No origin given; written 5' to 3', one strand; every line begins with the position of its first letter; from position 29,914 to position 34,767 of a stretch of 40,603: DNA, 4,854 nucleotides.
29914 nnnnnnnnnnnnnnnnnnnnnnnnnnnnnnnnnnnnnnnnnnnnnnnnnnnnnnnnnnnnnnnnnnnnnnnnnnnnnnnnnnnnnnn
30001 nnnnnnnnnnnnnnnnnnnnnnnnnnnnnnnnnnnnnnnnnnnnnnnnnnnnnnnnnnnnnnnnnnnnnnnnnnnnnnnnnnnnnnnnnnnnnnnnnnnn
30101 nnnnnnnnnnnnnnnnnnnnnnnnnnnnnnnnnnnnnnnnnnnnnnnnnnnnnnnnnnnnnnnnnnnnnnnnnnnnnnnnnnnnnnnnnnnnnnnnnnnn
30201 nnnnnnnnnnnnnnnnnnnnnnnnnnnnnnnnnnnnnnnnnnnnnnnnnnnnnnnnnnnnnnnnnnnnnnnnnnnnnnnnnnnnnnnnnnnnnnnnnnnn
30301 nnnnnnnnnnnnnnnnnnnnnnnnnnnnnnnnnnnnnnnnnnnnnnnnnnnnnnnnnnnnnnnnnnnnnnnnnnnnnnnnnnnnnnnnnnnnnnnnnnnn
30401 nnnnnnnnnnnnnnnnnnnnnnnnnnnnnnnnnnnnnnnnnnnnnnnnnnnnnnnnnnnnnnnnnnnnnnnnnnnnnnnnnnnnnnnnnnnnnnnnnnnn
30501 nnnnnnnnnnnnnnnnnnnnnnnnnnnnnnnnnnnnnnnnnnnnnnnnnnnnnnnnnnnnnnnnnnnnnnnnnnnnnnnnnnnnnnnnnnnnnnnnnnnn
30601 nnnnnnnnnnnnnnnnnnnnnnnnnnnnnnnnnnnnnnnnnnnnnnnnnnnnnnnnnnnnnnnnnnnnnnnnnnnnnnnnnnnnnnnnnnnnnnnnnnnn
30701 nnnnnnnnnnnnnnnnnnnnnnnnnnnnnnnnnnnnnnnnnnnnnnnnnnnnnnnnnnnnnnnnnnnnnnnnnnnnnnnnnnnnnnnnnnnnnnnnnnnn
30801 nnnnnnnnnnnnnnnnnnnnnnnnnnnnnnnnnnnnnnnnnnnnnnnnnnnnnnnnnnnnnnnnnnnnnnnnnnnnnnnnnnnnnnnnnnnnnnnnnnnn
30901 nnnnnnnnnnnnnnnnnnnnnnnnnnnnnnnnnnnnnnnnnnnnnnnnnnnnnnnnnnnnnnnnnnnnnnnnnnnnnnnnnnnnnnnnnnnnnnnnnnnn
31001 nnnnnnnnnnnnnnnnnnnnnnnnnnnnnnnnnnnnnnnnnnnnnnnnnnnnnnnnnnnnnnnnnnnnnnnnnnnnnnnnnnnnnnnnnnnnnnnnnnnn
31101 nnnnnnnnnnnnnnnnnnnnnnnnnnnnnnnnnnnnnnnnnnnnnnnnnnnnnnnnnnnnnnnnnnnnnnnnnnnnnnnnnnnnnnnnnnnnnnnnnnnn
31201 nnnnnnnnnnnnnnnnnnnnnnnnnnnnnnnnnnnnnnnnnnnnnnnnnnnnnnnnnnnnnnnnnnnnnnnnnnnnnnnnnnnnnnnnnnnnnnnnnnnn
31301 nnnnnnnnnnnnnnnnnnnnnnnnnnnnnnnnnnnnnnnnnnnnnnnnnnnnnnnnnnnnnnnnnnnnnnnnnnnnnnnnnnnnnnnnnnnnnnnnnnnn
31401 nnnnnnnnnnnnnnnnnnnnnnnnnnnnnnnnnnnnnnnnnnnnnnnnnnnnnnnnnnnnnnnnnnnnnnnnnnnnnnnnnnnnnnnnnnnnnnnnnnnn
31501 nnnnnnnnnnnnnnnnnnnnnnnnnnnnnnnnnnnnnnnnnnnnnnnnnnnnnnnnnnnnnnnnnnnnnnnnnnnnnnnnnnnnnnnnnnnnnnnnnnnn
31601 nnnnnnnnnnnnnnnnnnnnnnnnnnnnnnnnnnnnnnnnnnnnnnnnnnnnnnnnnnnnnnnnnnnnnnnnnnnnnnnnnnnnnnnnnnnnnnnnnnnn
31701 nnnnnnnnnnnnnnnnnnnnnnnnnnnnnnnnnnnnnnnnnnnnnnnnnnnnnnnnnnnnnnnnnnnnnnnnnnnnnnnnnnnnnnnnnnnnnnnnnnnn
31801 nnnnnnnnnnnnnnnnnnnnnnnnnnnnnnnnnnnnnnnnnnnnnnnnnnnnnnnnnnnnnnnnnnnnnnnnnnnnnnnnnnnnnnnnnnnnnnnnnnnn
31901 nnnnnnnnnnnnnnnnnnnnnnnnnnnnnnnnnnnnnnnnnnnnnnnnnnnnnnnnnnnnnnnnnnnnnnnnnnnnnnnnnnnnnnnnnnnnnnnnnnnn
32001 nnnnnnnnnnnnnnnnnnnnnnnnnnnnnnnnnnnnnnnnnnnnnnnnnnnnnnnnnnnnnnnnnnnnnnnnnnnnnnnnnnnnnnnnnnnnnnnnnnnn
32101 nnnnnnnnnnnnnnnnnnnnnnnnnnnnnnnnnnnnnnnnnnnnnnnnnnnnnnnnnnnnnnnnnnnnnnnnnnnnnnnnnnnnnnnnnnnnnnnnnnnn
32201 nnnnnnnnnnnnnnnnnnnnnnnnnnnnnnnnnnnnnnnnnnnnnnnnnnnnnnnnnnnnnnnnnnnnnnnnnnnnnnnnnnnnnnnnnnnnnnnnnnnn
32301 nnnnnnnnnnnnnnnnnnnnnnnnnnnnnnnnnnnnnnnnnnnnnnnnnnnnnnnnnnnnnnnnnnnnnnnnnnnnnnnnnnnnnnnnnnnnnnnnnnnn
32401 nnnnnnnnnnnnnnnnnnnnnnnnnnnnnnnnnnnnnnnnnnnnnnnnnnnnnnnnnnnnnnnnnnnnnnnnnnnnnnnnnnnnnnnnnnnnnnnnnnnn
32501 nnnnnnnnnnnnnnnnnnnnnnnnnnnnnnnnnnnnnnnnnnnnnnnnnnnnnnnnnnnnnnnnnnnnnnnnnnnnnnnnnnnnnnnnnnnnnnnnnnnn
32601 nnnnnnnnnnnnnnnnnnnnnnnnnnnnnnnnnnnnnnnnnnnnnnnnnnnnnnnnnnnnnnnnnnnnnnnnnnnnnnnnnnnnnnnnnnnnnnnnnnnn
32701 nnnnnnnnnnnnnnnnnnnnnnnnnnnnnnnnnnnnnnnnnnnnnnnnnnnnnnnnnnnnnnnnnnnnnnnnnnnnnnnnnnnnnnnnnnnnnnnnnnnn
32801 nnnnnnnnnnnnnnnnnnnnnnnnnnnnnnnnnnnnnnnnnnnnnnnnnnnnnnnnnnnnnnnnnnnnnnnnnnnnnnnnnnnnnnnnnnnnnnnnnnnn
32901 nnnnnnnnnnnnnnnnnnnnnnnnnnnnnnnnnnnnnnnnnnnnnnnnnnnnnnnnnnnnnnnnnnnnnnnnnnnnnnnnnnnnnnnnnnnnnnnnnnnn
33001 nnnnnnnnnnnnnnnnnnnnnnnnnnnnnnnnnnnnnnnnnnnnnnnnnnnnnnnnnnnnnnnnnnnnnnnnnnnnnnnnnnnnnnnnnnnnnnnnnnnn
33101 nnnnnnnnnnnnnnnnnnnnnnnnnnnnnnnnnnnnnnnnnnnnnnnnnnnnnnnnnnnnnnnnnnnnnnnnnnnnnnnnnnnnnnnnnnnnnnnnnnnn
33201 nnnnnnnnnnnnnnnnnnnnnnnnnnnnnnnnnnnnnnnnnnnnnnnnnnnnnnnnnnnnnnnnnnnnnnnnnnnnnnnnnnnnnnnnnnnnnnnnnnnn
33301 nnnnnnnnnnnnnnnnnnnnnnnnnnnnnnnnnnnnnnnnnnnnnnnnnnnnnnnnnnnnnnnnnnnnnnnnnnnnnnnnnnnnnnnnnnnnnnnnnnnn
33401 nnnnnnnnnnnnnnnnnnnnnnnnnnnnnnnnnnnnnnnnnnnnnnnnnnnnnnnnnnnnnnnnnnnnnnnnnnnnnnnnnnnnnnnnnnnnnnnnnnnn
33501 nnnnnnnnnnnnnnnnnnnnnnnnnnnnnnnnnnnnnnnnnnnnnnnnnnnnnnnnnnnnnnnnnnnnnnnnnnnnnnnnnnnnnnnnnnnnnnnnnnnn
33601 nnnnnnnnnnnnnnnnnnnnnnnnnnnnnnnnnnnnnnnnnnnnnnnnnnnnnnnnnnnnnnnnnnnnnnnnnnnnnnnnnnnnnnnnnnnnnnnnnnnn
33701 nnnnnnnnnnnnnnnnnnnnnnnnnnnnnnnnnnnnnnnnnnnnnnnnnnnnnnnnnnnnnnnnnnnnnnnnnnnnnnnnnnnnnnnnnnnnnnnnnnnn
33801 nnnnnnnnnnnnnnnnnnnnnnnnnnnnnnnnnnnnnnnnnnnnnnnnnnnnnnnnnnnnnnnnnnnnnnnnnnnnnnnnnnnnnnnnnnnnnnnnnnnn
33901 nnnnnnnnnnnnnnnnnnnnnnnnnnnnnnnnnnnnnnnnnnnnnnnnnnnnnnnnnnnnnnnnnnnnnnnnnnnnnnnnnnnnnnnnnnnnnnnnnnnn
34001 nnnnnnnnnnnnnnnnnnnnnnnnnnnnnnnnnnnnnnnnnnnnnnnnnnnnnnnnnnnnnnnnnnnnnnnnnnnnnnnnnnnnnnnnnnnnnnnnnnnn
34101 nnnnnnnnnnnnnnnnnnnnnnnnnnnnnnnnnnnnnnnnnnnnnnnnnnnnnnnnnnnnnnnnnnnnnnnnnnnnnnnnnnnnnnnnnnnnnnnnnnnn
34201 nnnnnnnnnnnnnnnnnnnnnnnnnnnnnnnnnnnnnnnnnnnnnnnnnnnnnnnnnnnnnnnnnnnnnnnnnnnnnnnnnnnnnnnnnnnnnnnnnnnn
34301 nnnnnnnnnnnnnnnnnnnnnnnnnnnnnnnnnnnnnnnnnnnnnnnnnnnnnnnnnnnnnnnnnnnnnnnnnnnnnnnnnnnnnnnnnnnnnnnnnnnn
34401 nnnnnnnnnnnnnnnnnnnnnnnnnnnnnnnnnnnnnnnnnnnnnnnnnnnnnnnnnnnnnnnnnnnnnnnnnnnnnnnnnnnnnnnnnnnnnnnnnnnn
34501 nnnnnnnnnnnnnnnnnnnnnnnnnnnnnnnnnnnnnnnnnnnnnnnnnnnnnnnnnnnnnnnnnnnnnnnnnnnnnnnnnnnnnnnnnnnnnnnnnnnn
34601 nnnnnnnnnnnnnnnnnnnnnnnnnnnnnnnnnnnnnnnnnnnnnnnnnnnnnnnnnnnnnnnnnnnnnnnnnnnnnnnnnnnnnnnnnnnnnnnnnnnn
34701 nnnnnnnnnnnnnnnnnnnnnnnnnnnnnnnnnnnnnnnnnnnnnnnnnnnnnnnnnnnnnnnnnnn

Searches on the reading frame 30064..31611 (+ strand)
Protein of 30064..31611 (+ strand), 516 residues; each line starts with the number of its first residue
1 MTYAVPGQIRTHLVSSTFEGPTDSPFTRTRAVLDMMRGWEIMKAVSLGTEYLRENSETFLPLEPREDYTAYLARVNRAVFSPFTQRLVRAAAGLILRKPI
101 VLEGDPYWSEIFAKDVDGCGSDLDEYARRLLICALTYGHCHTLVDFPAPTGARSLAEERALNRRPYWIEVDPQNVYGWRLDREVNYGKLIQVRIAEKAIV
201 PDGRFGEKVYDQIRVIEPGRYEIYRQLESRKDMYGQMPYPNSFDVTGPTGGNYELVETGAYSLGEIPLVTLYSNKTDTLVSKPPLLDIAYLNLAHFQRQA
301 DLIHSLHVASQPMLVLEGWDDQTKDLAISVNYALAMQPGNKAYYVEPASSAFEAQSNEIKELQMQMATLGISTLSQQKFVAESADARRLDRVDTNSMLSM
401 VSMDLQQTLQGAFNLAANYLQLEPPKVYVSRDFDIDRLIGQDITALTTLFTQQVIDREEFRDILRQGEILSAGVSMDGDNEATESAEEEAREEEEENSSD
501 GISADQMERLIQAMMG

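Call 46: search_protein_families(library=phrogs, proteins=[window:30064-31611:+], max_evalue=0.00001)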
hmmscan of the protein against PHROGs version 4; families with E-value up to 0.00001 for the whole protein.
window:30064-31611:+ (516 aa): 1 family
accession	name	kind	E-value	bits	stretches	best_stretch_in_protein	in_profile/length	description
phrog_145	-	head and packaging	7.8e-103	345.8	1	23-499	8-478/493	portal protein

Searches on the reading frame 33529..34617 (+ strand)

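Call 46: search_protein_families(library=phrogs, proteins=[window:33529-34617:+], max_evalue=0.00001)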
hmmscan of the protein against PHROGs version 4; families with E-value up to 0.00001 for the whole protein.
window:33529-34617:+ (363 aa): 3 families
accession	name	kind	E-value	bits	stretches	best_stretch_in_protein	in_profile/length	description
phrog_247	-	head and packaging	1.1e-42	147.6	1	14-354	8-342/351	major head protein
phrog_15288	-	head and packaging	2.6e-12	47.8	1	177-352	6-168/172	major head protein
phrog_19632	-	unknown function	1e-07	33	1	14-155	6-141/149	-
